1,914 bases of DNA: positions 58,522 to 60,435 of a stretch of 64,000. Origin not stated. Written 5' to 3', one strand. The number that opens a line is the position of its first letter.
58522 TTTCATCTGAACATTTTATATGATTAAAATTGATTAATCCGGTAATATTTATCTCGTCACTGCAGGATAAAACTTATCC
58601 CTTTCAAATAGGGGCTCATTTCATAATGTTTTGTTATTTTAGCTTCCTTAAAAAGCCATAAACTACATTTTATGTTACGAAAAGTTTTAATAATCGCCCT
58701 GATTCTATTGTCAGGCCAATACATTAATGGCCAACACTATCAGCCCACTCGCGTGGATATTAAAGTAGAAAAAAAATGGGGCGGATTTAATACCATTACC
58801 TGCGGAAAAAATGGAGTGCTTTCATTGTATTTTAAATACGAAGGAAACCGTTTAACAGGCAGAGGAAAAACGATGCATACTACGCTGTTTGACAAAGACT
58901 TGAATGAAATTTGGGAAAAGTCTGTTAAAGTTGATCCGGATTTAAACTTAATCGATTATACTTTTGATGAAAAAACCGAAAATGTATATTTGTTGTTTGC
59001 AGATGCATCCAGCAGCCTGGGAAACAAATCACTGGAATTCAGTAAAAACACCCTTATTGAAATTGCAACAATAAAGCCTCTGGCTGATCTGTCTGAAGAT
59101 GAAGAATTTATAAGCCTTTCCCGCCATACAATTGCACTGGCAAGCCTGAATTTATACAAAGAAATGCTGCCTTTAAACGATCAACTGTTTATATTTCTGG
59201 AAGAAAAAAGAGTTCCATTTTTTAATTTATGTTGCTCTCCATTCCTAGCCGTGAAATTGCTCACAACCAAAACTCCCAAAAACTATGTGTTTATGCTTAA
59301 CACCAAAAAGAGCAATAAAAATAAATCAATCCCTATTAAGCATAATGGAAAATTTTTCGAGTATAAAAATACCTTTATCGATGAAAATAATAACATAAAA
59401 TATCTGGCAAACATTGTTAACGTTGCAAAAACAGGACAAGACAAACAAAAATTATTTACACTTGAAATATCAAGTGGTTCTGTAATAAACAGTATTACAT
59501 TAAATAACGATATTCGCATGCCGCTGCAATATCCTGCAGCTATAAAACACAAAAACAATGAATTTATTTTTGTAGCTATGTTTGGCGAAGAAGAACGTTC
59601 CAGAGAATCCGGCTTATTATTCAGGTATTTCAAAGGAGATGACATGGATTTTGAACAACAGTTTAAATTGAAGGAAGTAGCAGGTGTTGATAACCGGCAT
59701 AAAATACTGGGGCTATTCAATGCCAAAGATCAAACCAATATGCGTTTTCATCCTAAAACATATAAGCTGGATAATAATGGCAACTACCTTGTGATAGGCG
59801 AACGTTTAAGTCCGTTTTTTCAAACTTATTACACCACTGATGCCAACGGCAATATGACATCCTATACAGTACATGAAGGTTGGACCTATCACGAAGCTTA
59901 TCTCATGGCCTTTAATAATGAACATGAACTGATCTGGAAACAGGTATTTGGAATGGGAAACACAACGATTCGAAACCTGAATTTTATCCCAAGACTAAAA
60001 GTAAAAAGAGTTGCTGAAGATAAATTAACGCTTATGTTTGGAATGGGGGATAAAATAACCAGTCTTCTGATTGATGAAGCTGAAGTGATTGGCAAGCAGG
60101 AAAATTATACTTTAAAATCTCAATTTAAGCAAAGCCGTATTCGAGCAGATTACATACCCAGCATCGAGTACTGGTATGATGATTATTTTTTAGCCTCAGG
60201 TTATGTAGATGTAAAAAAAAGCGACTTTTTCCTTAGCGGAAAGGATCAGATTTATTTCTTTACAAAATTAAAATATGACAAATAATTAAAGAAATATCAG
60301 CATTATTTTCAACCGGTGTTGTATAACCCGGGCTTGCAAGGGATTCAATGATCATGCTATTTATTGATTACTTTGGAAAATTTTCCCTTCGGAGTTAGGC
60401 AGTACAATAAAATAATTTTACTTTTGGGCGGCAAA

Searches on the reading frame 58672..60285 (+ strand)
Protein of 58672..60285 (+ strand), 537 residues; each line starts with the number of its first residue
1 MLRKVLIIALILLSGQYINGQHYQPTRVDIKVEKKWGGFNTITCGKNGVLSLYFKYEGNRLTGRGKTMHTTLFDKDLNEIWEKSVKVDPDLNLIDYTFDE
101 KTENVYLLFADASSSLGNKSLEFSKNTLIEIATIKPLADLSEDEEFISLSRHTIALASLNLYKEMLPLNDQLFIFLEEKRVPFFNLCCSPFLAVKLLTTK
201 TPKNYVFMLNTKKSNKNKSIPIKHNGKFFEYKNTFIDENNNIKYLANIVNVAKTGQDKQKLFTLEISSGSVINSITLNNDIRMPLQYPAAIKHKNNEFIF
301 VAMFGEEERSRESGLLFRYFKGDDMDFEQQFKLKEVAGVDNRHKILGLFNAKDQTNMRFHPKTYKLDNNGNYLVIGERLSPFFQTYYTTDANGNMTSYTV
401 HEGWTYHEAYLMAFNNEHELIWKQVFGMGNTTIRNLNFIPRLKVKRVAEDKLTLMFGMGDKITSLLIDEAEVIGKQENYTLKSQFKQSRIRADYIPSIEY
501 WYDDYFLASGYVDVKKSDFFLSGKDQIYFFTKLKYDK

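Call 77: find_homologous_proteins(query=window:58672-60285:+, max_evalue=1e-30)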
Query window:58672-60285:+ (537 aa): 6 proteins with E <= 1e-30 among 8000 candidates.
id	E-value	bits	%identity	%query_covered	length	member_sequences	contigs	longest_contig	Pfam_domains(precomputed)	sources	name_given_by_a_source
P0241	7.0e-267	904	73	100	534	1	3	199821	-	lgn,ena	-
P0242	1.2e-225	768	64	96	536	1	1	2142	-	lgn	-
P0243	4.7e-219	747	62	97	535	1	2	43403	-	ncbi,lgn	ncbi:MAG: hypothetical protein R6T91_01420 [Bacteroidales bacterium]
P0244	9.2e-195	667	57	100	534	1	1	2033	-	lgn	-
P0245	1.1e-145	505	43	100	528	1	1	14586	-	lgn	-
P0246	6.1e-98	347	48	61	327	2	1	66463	-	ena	-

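Call 78: find_encoding_contigs(protein=P0241, flank=4000, max_places=2)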
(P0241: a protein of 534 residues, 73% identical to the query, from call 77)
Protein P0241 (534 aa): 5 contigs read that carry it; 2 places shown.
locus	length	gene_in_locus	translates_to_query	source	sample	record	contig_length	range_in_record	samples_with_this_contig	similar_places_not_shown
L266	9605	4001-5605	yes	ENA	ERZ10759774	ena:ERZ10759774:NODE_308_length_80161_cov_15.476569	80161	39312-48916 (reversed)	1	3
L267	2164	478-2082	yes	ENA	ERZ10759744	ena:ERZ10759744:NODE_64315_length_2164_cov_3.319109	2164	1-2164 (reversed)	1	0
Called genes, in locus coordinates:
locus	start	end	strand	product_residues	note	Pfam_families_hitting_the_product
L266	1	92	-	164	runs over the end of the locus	PF08211:dCMP_cyt_deam_2, PF00383:dCMP_cyt_deam_1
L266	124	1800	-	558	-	PF00595:PDZ, PF13180:PDZ_2, PF17820:PDZ_6, PF03572:Peptidase_S41, PF28547:CHD_PDZ-protease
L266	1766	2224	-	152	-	PF00825:Ribonuclease_P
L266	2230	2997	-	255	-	PF02602:HEM4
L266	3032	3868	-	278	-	PF14093:DUF4271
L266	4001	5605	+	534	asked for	-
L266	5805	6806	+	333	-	PF01515:PTA_PTB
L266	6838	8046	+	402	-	PF00871:Acetate_kinase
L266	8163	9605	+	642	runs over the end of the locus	PF13292:DXP_synthase_N, PF00456:Transketolase_N (weak), PF00676:E1_dh (weak), PF02779:Transket_pyr, PF02780:Transketolase_C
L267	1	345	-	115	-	?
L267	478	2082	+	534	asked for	-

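Call 79: find_encoding_contigs(protein=P0243, flank=4000, max_places=2)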
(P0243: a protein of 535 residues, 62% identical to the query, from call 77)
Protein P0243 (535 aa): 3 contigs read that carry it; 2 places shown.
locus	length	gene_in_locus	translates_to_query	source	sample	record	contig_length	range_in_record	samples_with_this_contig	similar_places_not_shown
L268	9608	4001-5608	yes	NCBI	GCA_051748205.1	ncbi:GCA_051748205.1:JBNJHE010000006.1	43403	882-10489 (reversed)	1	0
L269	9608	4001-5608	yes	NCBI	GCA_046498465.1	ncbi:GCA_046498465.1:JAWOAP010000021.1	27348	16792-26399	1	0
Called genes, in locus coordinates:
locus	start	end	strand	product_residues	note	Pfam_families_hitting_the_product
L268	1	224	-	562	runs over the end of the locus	PF00595:PDZ, PF13180:PDZ_2, PF17820:PDZ_6, PF03572:Peptidase_S41, PF28547:CHD_PDZ-protease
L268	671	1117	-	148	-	PF00825:Ribonuclease_P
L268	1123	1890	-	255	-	PF02602:HEM4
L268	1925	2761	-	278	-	PF14093:DUF4271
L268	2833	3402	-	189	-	-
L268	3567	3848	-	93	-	PF13146:TRL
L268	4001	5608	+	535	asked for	-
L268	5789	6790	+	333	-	PF01515:PTA_PTB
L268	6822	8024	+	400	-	PF00871:Acetate_kinase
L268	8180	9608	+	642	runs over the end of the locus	PF13292:DXP_synthase_N, PF00676:E1_dh (weak), PF02779:Transket_pyr, PF02780:Transketolase_C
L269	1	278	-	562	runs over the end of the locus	PF00595:PDZ, PF13180:PDZ_2, PF17820:PDZ_6, PF03572:Peptidase_S41, PF28547:CHD_PDZ-protease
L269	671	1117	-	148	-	PF00825:Ribonuclease_P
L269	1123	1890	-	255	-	PF02602:HEM4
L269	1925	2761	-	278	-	PF14093:DUF4271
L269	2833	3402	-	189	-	-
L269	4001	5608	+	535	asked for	-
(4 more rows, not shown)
